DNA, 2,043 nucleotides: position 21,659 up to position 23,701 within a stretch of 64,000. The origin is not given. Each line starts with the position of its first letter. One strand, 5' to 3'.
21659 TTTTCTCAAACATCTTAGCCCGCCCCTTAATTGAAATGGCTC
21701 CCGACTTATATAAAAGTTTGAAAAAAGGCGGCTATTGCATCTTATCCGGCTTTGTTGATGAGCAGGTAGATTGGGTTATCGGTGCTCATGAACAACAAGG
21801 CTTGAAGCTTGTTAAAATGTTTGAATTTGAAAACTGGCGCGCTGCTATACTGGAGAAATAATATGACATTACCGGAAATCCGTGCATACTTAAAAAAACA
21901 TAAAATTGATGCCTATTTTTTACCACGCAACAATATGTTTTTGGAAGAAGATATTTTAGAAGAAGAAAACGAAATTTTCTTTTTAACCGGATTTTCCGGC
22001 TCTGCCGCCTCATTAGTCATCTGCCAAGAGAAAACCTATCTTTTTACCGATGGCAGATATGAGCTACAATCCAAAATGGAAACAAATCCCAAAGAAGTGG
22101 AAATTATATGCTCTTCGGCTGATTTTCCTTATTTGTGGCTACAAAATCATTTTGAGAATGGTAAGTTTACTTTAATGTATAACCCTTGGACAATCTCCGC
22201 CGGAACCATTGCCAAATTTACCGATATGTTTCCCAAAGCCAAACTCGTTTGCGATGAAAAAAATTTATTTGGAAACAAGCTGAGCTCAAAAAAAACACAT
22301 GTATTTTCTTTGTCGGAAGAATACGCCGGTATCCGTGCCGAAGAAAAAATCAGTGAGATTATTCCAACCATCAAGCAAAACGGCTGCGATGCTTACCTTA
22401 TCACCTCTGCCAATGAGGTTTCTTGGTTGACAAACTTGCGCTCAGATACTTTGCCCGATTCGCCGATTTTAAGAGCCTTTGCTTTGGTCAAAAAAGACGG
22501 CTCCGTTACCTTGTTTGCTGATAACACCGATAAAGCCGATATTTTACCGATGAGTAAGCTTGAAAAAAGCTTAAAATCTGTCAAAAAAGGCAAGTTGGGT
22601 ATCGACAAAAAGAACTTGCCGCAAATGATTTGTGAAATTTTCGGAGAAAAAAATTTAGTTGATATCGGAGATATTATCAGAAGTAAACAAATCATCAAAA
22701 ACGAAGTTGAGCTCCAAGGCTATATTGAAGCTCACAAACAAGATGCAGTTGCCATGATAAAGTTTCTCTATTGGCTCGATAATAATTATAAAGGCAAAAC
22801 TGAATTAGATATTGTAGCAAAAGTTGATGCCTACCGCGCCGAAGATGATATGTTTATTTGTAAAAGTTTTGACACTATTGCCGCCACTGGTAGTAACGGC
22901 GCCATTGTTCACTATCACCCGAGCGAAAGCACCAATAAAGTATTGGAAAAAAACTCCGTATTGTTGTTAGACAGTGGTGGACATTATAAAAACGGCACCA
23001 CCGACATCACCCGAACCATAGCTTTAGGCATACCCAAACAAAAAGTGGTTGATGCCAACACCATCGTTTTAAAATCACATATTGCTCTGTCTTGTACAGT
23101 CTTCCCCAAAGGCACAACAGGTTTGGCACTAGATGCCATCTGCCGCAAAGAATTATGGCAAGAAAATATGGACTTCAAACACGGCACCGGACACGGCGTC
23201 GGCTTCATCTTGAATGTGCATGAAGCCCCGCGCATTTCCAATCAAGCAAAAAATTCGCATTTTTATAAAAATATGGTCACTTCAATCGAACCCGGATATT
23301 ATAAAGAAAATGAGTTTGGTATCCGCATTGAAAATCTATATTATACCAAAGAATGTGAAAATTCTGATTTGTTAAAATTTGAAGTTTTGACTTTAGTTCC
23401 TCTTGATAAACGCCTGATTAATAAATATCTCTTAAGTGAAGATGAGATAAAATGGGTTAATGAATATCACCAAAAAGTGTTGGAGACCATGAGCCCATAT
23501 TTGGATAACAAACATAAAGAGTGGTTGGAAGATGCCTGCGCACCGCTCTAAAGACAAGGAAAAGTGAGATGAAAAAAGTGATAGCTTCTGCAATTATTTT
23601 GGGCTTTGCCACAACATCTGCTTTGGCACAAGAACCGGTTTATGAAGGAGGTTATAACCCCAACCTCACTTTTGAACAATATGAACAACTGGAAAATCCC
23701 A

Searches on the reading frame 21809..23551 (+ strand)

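Call 8: search_protein_families(library=ncbifam, proteins=[window:21809-23551:+], max_evalue=0.00001)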
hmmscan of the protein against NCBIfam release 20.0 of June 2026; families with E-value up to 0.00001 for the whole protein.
window:21809-23551:+ (580 aa): 4 families
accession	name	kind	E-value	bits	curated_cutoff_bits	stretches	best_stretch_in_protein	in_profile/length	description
NF040821.1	dipep_PepQ_Arch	equivalog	1.2e-31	110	630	1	180-510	2-327/346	Xaa-Pro dipeptidase PepQ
NF007310.0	PRK09795.1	equivalog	5.9e-17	61.5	393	1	330-511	158-338/361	aminopeptidase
NF008131.0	PRK10879.1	equivalog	1.6e-08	33.7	465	1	288-424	165-295/438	Xaa-Pro aminopeptidase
NF010133.0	PRK13607.1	equivalog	1.7e-06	27.1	339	1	281-405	146-263/443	Xaa-Pro dipeptidase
